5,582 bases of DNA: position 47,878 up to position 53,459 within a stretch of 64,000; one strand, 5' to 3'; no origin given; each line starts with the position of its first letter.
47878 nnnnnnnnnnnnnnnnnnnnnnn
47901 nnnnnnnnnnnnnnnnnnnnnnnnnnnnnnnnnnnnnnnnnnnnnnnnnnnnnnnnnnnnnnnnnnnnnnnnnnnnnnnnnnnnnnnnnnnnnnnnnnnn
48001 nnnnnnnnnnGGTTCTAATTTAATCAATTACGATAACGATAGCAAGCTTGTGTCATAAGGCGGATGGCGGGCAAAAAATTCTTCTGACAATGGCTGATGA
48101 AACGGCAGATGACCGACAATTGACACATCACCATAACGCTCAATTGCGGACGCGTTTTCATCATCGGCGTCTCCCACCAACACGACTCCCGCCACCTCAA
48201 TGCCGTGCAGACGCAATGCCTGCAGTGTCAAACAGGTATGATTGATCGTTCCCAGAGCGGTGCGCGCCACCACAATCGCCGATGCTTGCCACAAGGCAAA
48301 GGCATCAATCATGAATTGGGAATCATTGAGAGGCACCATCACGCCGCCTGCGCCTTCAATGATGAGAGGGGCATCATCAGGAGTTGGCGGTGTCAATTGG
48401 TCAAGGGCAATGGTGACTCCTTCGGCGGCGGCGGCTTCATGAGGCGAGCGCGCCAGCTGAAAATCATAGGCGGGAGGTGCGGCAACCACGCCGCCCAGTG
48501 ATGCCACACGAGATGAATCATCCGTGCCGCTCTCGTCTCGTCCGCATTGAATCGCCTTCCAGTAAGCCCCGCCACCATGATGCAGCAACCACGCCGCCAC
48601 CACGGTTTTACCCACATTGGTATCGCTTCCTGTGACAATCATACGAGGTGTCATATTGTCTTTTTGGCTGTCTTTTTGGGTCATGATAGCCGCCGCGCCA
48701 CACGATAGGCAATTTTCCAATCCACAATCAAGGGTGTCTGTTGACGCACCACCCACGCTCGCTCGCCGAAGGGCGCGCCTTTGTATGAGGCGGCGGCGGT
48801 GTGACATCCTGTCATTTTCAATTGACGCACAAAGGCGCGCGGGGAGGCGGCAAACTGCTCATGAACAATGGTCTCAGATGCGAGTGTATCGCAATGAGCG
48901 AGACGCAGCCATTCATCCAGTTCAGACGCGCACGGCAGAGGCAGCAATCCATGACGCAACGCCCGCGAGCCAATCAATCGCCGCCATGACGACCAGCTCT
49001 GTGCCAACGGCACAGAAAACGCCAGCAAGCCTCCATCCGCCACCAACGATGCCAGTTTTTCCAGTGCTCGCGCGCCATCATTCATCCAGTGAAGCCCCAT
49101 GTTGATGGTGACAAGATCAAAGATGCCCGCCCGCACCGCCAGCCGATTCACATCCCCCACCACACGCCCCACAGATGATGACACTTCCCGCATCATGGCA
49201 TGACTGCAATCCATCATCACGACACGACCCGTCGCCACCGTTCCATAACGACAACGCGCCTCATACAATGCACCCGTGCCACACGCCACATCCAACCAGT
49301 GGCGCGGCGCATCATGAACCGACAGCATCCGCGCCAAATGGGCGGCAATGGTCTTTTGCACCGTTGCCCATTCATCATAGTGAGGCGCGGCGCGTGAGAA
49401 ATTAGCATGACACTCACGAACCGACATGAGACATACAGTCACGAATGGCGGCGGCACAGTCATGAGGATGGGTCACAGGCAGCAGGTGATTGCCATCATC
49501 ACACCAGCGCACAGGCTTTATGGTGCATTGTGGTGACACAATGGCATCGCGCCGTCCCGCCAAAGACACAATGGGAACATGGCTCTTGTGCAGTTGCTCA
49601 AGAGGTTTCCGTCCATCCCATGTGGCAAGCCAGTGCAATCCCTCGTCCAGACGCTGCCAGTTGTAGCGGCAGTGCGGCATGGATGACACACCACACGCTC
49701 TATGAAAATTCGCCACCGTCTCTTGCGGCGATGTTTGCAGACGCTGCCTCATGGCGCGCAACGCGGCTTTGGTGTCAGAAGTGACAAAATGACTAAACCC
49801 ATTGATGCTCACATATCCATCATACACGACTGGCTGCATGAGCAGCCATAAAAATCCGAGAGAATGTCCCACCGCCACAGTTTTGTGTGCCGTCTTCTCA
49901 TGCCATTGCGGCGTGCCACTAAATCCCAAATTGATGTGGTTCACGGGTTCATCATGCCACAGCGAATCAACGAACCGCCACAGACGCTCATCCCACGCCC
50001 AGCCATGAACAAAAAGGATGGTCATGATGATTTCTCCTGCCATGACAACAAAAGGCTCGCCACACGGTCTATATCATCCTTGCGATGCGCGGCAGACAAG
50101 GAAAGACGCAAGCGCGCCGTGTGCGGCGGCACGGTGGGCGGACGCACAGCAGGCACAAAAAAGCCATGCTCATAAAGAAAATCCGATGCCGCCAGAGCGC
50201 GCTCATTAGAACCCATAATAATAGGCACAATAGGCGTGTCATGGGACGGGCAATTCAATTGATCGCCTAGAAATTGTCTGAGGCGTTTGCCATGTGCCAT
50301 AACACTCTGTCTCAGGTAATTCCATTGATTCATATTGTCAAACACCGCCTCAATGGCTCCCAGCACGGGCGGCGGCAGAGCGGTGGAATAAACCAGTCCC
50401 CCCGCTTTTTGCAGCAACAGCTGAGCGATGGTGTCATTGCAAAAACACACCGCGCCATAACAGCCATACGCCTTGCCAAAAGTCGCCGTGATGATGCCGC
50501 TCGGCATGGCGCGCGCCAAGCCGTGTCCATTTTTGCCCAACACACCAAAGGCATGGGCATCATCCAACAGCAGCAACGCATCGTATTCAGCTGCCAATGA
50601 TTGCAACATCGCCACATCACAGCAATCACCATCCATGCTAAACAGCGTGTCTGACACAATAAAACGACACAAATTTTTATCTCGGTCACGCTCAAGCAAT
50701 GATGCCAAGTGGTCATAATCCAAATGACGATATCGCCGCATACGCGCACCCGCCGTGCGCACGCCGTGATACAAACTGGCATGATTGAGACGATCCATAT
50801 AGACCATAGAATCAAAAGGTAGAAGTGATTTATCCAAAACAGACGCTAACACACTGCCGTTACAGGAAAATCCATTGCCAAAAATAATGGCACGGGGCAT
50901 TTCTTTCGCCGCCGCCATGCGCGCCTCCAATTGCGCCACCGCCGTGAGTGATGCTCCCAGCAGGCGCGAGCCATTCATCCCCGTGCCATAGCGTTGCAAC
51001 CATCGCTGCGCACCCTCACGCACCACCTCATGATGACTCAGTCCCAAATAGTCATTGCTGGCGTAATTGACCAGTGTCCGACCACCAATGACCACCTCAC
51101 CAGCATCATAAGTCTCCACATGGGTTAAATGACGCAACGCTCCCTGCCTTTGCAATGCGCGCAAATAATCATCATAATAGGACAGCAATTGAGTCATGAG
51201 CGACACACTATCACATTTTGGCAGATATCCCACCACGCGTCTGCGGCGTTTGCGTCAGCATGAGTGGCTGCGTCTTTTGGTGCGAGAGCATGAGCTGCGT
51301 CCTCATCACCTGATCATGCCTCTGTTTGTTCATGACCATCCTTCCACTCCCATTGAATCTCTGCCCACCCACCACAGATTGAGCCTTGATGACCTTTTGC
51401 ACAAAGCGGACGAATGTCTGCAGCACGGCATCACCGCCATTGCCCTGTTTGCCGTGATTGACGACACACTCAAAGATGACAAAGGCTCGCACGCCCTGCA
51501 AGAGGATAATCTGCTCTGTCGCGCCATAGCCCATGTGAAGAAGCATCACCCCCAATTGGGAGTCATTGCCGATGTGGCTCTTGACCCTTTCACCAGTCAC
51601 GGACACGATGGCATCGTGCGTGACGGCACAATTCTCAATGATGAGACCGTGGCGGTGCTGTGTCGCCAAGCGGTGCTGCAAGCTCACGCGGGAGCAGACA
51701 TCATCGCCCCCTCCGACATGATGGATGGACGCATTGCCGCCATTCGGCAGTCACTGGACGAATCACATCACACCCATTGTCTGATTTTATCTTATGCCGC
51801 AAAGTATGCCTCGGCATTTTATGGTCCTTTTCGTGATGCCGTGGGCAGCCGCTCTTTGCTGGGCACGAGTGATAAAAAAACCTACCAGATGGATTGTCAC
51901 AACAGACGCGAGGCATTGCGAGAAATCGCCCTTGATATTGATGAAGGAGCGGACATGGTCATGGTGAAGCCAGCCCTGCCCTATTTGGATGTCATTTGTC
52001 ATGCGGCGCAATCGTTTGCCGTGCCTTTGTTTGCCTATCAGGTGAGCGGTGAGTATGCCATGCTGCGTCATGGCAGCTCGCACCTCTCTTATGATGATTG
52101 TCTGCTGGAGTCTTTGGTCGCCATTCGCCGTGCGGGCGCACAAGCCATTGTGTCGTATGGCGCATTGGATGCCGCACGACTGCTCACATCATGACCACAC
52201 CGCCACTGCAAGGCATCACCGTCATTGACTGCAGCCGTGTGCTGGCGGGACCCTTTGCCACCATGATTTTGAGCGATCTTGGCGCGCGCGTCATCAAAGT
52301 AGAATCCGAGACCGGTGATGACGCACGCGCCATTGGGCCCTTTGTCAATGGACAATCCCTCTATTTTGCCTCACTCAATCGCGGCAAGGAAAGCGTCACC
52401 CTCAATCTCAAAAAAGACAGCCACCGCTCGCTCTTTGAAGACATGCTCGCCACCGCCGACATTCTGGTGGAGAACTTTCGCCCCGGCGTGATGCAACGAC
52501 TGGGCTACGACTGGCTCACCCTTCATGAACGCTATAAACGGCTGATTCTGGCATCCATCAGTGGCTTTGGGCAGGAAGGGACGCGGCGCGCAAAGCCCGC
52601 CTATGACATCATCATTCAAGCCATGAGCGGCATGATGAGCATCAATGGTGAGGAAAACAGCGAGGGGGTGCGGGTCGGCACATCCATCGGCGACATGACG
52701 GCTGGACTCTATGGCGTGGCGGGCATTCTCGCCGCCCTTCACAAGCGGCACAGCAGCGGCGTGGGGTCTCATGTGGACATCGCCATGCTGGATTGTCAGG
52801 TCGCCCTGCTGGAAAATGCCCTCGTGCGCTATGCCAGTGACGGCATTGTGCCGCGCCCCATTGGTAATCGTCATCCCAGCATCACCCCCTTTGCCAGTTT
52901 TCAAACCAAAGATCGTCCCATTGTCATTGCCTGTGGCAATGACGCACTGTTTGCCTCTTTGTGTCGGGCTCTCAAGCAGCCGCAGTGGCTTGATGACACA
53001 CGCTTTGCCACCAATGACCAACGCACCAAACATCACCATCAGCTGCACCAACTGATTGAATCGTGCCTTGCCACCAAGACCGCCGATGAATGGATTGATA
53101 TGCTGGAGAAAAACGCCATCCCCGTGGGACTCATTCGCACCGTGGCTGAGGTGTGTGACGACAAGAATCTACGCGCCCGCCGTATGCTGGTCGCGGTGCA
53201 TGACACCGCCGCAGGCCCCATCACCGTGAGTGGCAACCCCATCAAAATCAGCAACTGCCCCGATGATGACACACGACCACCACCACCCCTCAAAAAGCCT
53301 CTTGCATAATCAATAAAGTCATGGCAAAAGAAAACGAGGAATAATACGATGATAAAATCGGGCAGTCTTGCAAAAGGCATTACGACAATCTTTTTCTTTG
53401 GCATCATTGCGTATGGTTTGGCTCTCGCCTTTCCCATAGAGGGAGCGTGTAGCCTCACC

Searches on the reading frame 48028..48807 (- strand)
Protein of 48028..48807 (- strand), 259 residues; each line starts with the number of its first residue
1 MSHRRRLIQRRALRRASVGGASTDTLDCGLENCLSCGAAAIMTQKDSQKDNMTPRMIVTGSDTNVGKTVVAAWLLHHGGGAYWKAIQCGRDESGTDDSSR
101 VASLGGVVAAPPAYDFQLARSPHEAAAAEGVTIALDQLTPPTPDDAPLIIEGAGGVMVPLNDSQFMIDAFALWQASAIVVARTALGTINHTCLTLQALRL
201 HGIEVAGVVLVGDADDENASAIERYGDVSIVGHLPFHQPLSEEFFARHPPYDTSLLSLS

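Call 11: search_protein_families(library=pfam, proteins=[window:48028-48807:-], max_evalue=0.0001)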
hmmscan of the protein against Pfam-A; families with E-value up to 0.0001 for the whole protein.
window:48028-48807:- (259 aa): 1 family
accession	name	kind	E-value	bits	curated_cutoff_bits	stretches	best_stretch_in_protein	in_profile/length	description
PF13500.12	AAA_26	-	2.1e-47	162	27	1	56-242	3-196/198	AAA domain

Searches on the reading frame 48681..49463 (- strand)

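Call 11: search_protein_families(library=pfam, proteins=[window:48681-49463:-], max_evalue=0.0001)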
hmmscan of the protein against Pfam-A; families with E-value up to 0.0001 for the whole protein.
window:48681-49463:- (260 aa): 5 families
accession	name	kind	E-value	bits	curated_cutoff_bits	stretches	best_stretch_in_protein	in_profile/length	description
PF13489.12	Methyltransf_23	-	2.4e-16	60.3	27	1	33-189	3-157/164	Methyltransferase domain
PF08241.18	Methyltransf_11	-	1.4e-12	48.6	21.2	1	57-149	1-95/95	Methyltransferase domain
PF13649.12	Methyltransf_25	-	2.8e-10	41.2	27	1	57-145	2-97/97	Methyltransferase domain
PF08242.18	Methyltransf_12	-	1e-07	33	30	1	57-147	1-98/98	Methyltransferase domain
PF01209.24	Ubie_methyltran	-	1.2e-06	28.4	20.1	1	49-147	44-149/233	ubiE/COQ5 methyltransferase family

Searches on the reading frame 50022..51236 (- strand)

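Call 11: search_protein_families(library=pfam, proteins=[window:50022-51236:-], max_evalue=0.0001)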
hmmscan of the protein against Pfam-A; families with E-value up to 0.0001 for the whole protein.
window:50022-51236:- (404 aa): 1 family
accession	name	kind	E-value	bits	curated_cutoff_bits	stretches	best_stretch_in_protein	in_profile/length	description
PF00155.27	Aminotran_1_2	-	2.7e-42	145.7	19.7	1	55-394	3-359/361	Aminotransferase class I and II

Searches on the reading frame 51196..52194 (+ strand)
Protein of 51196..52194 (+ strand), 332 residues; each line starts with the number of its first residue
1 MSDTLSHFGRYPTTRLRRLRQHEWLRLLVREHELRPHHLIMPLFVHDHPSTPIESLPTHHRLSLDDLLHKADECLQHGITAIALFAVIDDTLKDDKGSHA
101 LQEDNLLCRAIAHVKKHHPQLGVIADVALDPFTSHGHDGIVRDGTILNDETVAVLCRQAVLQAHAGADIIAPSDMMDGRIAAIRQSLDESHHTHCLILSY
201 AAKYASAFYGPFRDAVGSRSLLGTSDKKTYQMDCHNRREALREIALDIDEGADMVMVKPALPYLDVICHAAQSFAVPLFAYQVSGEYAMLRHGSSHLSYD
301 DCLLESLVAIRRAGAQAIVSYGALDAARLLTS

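Call 11: search_protein_families(library=pfam, proteins=[window:51196-52194:+], max_evalue=0.0001)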
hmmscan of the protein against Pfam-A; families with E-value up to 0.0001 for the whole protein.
window:51196-52194:+ (332 aa): 1 family
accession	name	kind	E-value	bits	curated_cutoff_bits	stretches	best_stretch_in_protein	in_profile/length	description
PF00490.27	ALAD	-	2e-127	425.2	24.6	1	14-328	2-316/317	Delta-aminolevulinic acid dehydratase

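Call 17: find_encoding_contigs(protein=window:51196-52194:+, flank=10000, max_places=6)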
Protein window:51196-52194:+ (332 aa): no gene with exactly this product is on record in the collection.

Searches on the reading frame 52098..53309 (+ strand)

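Call 11: search_protein_families(library=pfam, proteins=[window:52098-53309:+], max_evalue=0.0001)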
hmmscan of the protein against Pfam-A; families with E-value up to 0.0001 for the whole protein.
window:52098-53309:+ (403 aa): 1 family
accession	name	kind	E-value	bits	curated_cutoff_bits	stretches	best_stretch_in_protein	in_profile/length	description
PF02515.22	CoA_transf_3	-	7.7e-125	417.2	23.3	1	37-398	1-362/366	CoA-transferase family III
